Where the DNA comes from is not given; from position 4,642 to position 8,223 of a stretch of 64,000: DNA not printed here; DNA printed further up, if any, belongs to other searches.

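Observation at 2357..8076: Stand-alone, translationally coupled SNF2 helicase + Eco57I/type-IIG-like N6-adenine methyltransferase: candidate two-gene defence module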

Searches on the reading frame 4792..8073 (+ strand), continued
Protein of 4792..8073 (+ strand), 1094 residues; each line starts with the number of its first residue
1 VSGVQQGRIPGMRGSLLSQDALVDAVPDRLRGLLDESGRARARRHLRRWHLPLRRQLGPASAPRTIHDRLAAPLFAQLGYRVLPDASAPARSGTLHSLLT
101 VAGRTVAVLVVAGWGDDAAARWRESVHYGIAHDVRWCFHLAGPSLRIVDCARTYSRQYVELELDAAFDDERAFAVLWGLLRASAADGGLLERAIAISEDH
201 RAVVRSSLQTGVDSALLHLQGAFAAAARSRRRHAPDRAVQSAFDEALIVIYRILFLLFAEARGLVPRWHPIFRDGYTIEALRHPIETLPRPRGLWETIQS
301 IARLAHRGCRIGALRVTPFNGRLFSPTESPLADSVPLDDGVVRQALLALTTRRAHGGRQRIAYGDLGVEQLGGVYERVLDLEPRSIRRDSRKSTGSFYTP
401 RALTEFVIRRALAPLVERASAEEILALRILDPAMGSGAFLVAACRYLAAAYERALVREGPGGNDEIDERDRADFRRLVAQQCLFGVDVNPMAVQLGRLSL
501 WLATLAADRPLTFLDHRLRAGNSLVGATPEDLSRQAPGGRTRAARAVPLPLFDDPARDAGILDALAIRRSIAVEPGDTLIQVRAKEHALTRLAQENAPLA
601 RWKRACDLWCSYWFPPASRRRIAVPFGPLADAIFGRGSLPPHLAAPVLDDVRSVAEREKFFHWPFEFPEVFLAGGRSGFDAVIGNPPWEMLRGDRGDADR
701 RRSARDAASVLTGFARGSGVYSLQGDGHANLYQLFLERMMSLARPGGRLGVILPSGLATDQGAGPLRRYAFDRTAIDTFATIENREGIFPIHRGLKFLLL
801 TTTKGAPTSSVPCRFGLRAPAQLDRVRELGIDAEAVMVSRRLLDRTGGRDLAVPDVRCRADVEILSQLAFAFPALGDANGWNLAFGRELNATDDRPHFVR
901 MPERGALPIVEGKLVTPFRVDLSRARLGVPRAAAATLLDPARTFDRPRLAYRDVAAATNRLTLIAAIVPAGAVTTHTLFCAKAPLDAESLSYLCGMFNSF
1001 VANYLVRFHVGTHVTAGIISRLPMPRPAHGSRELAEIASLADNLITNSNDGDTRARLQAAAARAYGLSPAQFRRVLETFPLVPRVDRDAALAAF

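Call 28: search_protein_families(library=padloc, proteins=[L007:13371-14894:+, L007:14846-17686:+, L046:12225-13721:+, L046:13714-16476:+, L070:13748-16108:+], max_evalue=0.01)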
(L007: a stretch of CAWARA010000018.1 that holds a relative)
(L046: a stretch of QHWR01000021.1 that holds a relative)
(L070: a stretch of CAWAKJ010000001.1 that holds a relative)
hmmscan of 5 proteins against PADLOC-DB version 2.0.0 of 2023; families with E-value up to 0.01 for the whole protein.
L007:13371-14894:+ (507 aa): 0 families

L007:14846-17686:+ (946 aa): 0 families

L046:12225-13721:+ (498 aa): 0 families

L046:13714-16476:+ (920 aa): 0 families

L070:13748-16108:+ (786 aa): 0 families

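Call 35: search_solved_structures(query=A1, max_evalue=0.001)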
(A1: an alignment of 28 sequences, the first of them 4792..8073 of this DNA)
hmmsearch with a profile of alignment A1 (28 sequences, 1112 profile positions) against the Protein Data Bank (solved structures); distinct sequences matched with E-value up to 0.001: 5.
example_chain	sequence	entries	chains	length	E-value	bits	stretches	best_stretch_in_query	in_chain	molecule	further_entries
8w0p_A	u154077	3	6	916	5.3e-07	31.1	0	742-795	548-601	RM.BsaXI | site-specific DNA-methyltransferase (adenine-specific)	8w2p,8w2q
7lni_A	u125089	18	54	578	1.5e-06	29.6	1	394-509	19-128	Site-specific DNA-methyltransferase (adenine-specific)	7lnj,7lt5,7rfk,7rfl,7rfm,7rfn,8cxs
8cxz_A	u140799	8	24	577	1.5e-06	29.6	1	394-509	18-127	Site-specific DNA-methyltransferase (adenine-specific)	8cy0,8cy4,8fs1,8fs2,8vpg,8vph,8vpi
7qw5_A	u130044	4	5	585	2.6e-06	28.8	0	393-452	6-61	Modification methylase BseCI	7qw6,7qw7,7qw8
2okc_A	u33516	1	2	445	1.9e-05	26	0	747-795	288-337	Type I restriction enzyme StySJI M protein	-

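Call 44: search_dna_similar(query=window:4792-8073:+, collection=plasmids, mode=protein, max_rows=25)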
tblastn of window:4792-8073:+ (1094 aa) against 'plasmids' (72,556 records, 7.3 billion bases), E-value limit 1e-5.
Records with a match: 400; places in all: 417; records where one place covers at least 80% of the query: 10.
Best place of each record, by identity: <60% 400.
By first word of the organism name: Borreliella 72; Deinococcus 17; Escherichia 15; Borrelia 14; Sinorhizobium 13; Nostoc 12; Pseudosulfitobacter 12; Thermus 11; Haloarcula 10; Halorussus 10; and 115 more.
By predicted mobility (MOB-suite, as given by PLSDB): non-mobilizable 277; conjugative 67; mobilizable 56.
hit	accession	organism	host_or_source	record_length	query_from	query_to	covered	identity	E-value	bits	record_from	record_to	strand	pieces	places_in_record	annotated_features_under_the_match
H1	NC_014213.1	Allomeiothermus silvanus DSM 9946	hot spring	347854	171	1034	79%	30.5%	5e-80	296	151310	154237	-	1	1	DNA methyltransferase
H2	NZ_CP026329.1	Acidithiobacillus caldus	pure culture,spring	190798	133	1050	84%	28.3%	3e-67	256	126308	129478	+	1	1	N-6 DNA methylase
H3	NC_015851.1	Acidithiobacillus caldus SM-1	-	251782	133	1050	84%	28.2%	3e-66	253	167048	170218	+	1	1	N-6 DNA methylase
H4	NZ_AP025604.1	Thermus thermophilus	-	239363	158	1028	80%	29.4%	1e-77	289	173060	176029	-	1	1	N-6 DNA methylase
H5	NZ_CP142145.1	Rhodococcus sp. PD04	mixed culture,Industrial wastewater ...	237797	71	1044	89%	26.2%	3e-53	212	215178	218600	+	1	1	DNA methyltransferase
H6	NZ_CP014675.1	Kozakia baliensis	palm brown sugar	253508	136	1037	82%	27.8%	4e-62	240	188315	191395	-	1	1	N-6 DNA methylase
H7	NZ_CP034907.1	Roseomonas mucosa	Homo sapiens,tissue sample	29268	136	1026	81%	28.1%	4e-64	246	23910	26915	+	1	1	hypothetical protein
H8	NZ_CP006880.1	Rhizobium gallicum bv. gallicum R602sp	Phaseolus vulgaris,whole ...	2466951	136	1041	83%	26.9%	5e-66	253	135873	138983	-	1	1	record has no annotation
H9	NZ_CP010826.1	Thermus aquaticus Y51MC23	-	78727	68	883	75%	29.9%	8e-61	236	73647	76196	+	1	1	N-6 DNA methylase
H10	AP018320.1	Nostoc sp. HK-01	-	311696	136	1039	83%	26.7%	1e-75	282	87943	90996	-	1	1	putative type II DNA modification enzyme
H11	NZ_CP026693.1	Nostoc sp. 'Lobaria pulmonaria (5183) cyanobiont'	Lobaria pulmonaria thallus,lichen ...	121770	136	1039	83%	26.4%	5e-70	265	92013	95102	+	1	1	DNA methyltransferase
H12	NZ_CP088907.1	Rhodococcus qingshengii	cell culture,forest soil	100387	136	1028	82%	26.3%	3e-50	202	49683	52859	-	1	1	DNA methyltransferase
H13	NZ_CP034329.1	Tabrizicola piscis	Tanakia koreensis,mono bacterial isolate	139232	125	1037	83%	25.0%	2e-49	200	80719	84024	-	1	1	restriction endonuclease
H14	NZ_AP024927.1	Thermus thermophilus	-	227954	58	797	68%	30.1%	4e-51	230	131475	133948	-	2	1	hypothetical protein (x2)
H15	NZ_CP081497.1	Streptomyces sp. BHT-5-2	whole organism,plant soil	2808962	136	921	72%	28.4%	9e-50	201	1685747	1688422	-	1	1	none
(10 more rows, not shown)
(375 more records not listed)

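Call 45: predict_structure(alignment_id=A1)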
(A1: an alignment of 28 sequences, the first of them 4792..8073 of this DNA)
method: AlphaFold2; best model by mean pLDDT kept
length: 1094 residues; sequences in the alignment: 28
mean_pLDDT: 76.3   pTM: 0.58
mean pLDDT of the five models: 76.3, 76.0, 74.3, 69.5, 66.0
residues with pLDDT >= 90: 282; 70-90: 456; 50-70: 267; < 50: 89
segments of 3 or more residues with pLDDT < 50: 1-7, 385-397, 434-436, 484-518, 539-554, 690-695
pLDDT, mean of each block of 10 residues (from residue 1): 46 81 86 88 91 86 91 94 79 84 91 77 77 87 88 68 90 91 87 86 79 85 74 63 80 77 57 67 81 82 67 53 58 67 87 76 63 61 44 44 84 91 82 61 82 84 70 66 45 34 33 43 54 55 40 52 67 57 66 73 78 64 69 76 81 73 64 63 70 53 65 66 59 73 86 83 83 92 66 72 92 84 78 89 87 89 94 92 91 85 91 90 92 93 93 68 90 92 93 96 89 81 92 96 92 96 96 92 90 96
secondary structure, 60 per line:
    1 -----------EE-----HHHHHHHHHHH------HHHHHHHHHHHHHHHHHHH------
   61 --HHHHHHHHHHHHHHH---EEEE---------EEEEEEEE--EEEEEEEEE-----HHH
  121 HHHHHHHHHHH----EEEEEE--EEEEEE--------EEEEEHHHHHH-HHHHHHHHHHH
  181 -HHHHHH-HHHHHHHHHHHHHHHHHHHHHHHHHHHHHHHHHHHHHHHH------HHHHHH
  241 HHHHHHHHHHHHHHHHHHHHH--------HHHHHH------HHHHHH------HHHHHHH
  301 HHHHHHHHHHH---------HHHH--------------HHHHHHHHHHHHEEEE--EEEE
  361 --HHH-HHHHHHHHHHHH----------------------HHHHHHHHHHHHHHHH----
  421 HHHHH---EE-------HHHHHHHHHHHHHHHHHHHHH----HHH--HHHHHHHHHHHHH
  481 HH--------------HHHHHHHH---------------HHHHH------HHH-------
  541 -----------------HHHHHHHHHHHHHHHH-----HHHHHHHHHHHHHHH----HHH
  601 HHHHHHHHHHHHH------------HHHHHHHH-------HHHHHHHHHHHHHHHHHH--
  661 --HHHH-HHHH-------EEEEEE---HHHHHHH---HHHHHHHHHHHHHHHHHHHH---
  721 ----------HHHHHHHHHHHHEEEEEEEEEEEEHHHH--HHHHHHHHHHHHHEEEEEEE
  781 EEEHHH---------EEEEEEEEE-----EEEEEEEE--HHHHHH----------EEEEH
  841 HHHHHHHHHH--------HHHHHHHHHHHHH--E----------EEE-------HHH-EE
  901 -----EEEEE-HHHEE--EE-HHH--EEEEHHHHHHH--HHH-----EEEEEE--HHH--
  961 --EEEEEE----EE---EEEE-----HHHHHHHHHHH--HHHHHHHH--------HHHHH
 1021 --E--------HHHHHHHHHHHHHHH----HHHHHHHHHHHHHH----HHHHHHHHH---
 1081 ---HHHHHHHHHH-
elements in order (helices of 4 or more, strands of 3 or more residues): H19-29 H36-54 H63-77 E81-84 E94-101 E104-112 H118-131 E136-141 E144-149 E158-162 H163-168 H170-180 H182-187 H189-228 H235-261 H270-275 H282-287 H294-311 H321-324 H339-350 E351-354 E357-360 H367-378 H401-416 H421-425 H438-458 H468-482 H497-504 H520-524 H558-573 H579-593 H598-613 H626-633 H641-658 H663-666 H668-671 E679-684 H688-694 H698-717 H731-742 E743-754 H755-758 H761-773 E774-783 E796-804 E810-817 H820-825 E836-839 H840-850 H859-871 E885-887 E906-910 E927-930 H931-937 E948-953 E963-968 E978-981 H987-997 H1000-1007 H1016-1020 H1032-1046 H1051-1064 H1069-1077 H1084-1093

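Call 47: get_annotated_region(hit=H1, flank=12000)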
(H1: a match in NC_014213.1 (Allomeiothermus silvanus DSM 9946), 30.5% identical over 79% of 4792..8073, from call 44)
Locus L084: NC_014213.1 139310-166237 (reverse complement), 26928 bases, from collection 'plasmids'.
description: Allomeiothermus silvanus DSM 9946 plasmid pMESIL01, complete sequence
organism: Allomeiothermus silvanus DSM 9946 (NCBI taxid 526227)
taxonomy: Bacteria; Deinococcota; Deinococci; Thermales; Thermaceae; Allomeiothermus; Allomeiothermus silvanus; Allomeiothermus silvanus DSM 9946
host: -; source: hot spring; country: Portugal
typing (MOB-suite, as given by PLSDB): non-mobilizable; replicon rep_cluster_1013
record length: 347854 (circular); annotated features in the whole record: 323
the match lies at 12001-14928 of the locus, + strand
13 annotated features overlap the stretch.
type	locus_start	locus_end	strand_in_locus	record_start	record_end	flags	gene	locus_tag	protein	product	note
CDS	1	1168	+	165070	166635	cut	-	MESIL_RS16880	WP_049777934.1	vWA domain-containing protein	-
CDS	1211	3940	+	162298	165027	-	-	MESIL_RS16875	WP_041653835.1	tubulin-like doman-containing protein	-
CDS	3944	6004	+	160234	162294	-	-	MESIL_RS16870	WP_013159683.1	hypothetical protein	-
CDS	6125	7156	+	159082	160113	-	-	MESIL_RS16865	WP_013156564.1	IS701-like element ISMesi2 family transposase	GO:0006313 - DNA transposition [Evidence IEA]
CDS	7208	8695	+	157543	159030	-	brxL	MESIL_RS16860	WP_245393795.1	BREX system Lon protease-like protein BrxL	GO:0030163 - protein catabolic process [Evidence IEA]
CDS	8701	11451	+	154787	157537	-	-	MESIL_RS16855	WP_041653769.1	helicase-related protein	-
CDS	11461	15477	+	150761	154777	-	-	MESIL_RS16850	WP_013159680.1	DNA methyltransferase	-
CDS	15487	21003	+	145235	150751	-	-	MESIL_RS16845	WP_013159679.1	DEAD/DEAH box helicase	-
CDS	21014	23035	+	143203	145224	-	-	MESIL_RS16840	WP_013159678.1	3'-5' exonuclease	-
CDS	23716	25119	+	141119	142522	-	-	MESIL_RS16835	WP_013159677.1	replication initiator protein A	-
CDS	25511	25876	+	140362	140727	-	-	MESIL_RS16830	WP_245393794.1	cupin domain-containing protein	-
CDS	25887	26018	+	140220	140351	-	-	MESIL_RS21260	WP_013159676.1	hypothetical protein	-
CDS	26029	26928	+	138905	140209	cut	-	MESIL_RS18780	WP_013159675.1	tail fiber domain-containing protein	-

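Call 49: fold_search(model_id=the predicted structure, library=pdb)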
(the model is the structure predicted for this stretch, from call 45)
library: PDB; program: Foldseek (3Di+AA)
matches with E <= 10: 361; with E <= 0.001: 72
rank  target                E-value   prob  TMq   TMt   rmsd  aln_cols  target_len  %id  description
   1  8c45_A                7.8e-15  1.00  0.35  0.32  16.1      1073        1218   12  PglX methyltransferase from the Salmonella BREX phage defence system (aka BrxX) (released 2024-07-10)
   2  8q56_A                1.9e-14  1.00  0.34  0.31  16.9      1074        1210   12  PglX methyltransferase of Salmonella BREX phage defence system (aka BrxX) bound to inhibitor Ocr (released 2024-08-21)
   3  8zek_A                4.6e-13  1.00  0.35  0.33  15.4      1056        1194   13  Cryo-EM structure of the E. coli BrxX methyltransferase complexed with Ocr (released 2024-12-11)
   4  9ewz_C                8.9e-13  1.00  0.34  0.32  15.4       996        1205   14  Cryo-EM structure of the E. coli BrxX methyltransferase in complex with DNA (released 2025-03-05)
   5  8c45_B                1.7e-12  1.00  0.34  0.31  16.6      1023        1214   12  PglX methyltransferase from the Salmonella BREX phage defence system (aka BrxX) (released 2024-07-10)
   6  7lni_A                3.4e-12  1.00  0.34  0.63   9.5       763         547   11  SeMet CamA Adenine Methyltransferase Complexed to Cognate Substrate DNA (released 2021-05-19)
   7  7rfm_B                6.9e-12  1.00  0.33  0.61   9.8       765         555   11  CamA Adenine Methyltransferase Complexed to Cognate Substrate DNA and Inhibitor EPZ004777 (released 2021-09-15)
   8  8vpg_C                6.9e-12  1.00  0.27  0.51   7.8       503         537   13  CamA Adenine Methyltransferase Complexed to Cognate Substrate DNA and Containing Quinoline-based SGI-1027 Analog 455 (released 2024-09-25)
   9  8vpg_A                7.5e-12  1.00  0.27  0.50  14.7       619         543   12  CamA Adenine Methyltransferase Complexed to Cognate Substrate DNA and Containing Quinoline-based SGI-1027 Analog 455 (released 2024-09-25)
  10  7lni_C                8.2e-12  1.00  0.32  0.60   9.6       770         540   11  SeMet CamA Adenine Methyltransferase Complexed to Cognate Substrate DNA (released 2021-05-19)
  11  8cxs_A                1.0e-11  1.00  0.33  0.63  10.5       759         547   11  CamA Adenine Methyltransferase Complexed to Cognate Substrate DNA and Inhibitor MTA (released 2023-01-11)
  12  7rfl_B                1.0e-11  1.00  0.27  0.50  15.1       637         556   12  CamA Adenine Methyltransferase Complexed to Cognate Substrate DNA and Inhibitor SGC0946 (released 2021-09-15)
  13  7rfm_A                1.2e-11  1.00  0.33  0.63   9.3       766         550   11  CamA Adenine Methyltransferase Complexed to Cognate Substrate DNA and Inhibitor EPZ004777 (released 2021-09-15)
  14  7rfk_B                1.9e-11  1.00  0.26  0.48  14.4       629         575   12  CamA Adenine Methyltransferase Complexed to Cognate Substrate DNA and Inhibitor Sinefungin (released 2021-09-15)
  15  7rfl_A                1.9e-11  1.00  0.34  0.63  10.5       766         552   11  CamA Adenine Methyltransferase Complexed to Cognate Substrate DNA and Inhibitor SGC0946 (released 2021-09-15)
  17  7lni_B                2.0e-11  1.00  0.33  0.62   9.5       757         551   11  SeMet CamA Adenine Methyltransferase Complexed to Cognate Substrate DNA (released 2021-05-19)
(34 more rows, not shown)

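Call 59: search_protein_families(library=pfam, proteins=[L007:9998-10720:+, L070:9998-10720:+, L046:8943-9660:+], max_evalue=10)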
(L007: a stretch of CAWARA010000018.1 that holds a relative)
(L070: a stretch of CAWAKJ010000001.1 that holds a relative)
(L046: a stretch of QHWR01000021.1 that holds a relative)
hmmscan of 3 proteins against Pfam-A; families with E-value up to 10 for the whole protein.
L007:9998-10720:+ (241 aa): 1 family
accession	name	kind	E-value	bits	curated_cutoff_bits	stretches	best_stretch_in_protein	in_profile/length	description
PF22977.2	WHD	-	0.1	12.7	27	1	159-219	55-105/221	Winged helix domain, variant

L070:9998-10720:+ (241 aa): 1 family
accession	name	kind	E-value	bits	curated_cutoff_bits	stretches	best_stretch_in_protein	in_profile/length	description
PF00124.24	Photo_RC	-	0.019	14.7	27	1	39-129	22-103/260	Photosynthetic reaction centre protein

L046:8943-9660:+ (239 aa): 1 family
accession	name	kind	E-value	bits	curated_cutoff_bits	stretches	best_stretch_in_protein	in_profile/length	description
PF17920.6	TetR_C_16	-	2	9.1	26.2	1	130-226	10-104/107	Tetracyclin repressor-like, C-terminal domain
